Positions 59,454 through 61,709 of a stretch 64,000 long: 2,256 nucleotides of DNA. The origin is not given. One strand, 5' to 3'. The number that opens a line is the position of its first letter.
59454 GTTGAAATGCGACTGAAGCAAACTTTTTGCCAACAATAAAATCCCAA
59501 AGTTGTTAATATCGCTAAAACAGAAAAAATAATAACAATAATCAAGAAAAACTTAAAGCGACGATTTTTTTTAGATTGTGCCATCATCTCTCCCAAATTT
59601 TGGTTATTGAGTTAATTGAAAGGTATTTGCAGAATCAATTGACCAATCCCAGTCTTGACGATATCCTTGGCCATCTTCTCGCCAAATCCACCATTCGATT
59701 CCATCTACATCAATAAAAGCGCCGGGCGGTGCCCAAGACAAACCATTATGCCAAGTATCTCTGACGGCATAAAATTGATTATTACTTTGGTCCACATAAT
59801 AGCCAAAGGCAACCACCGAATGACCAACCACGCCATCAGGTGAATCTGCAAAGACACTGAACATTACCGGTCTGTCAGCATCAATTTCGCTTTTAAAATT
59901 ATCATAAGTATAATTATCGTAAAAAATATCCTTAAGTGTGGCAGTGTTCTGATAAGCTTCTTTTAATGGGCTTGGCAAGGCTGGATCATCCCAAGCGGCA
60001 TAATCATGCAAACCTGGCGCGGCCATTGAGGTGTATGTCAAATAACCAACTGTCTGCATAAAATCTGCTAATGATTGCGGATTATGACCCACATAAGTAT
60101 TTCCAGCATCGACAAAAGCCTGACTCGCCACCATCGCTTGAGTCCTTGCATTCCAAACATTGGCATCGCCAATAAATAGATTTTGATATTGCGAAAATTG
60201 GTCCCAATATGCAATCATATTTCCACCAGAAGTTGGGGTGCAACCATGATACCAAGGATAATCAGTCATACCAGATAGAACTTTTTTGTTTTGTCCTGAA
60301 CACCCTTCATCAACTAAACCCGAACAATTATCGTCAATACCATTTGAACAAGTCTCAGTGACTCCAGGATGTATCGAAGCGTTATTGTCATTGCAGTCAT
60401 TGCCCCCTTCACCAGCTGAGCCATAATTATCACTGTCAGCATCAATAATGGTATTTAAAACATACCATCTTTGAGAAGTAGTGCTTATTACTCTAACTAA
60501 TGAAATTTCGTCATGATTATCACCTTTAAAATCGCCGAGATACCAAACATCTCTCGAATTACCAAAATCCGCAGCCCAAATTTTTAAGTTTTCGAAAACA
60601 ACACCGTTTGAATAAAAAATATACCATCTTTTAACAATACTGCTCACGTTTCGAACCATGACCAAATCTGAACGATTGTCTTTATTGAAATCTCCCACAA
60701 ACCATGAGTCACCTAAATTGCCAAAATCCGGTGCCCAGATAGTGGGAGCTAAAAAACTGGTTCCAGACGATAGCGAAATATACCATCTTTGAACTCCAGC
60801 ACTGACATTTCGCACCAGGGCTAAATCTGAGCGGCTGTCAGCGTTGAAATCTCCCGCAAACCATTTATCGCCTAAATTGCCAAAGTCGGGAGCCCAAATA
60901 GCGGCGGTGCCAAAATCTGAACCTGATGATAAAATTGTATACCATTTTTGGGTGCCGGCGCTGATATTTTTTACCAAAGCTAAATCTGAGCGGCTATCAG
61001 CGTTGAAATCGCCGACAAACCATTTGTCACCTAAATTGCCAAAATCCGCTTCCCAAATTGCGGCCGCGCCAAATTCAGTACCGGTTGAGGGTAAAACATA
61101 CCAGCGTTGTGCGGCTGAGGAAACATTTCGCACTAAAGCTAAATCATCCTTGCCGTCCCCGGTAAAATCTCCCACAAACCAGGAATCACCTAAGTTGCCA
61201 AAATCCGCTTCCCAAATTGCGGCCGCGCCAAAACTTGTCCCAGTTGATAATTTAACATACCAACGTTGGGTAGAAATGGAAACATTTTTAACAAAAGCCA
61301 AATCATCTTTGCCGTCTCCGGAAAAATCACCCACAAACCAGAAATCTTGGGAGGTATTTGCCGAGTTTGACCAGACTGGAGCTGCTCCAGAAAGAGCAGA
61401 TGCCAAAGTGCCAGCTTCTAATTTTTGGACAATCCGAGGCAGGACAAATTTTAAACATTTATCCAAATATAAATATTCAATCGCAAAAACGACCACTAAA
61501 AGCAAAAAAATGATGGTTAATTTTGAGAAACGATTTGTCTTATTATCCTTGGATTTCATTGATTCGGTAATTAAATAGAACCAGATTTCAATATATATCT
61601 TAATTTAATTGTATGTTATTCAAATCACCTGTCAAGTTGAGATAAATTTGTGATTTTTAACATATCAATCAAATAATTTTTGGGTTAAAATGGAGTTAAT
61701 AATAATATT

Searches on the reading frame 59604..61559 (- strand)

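Call 38: search_protein_families(library=pfam, proteins=[window:59604-61559:-], max_evalue=0.1)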
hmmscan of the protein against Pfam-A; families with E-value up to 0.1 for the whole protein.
window:59604-61559:- (651 aa): 4 families
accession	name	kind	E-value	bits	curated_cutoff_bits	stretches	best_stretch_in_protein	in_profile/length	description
PF11617.13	Cu-binding_MopE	-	4.3e-13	49.7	27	1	388-418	1-30/30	Putative metal-binding motif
PF01839.29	FG-GAP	-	9.2e-11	41.8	22.1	1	129-141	7-19/37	FG-GAP repeat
PF13517.12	FG-GAP_3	-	1.3e-10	42.2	26.9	4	78-141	1-60/61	FG-GAP-like repeat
PF13529.12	Peptidase_C39_2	-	8.9e-05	23.5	24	1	491-597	31-138/143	Peptidase_C39 like family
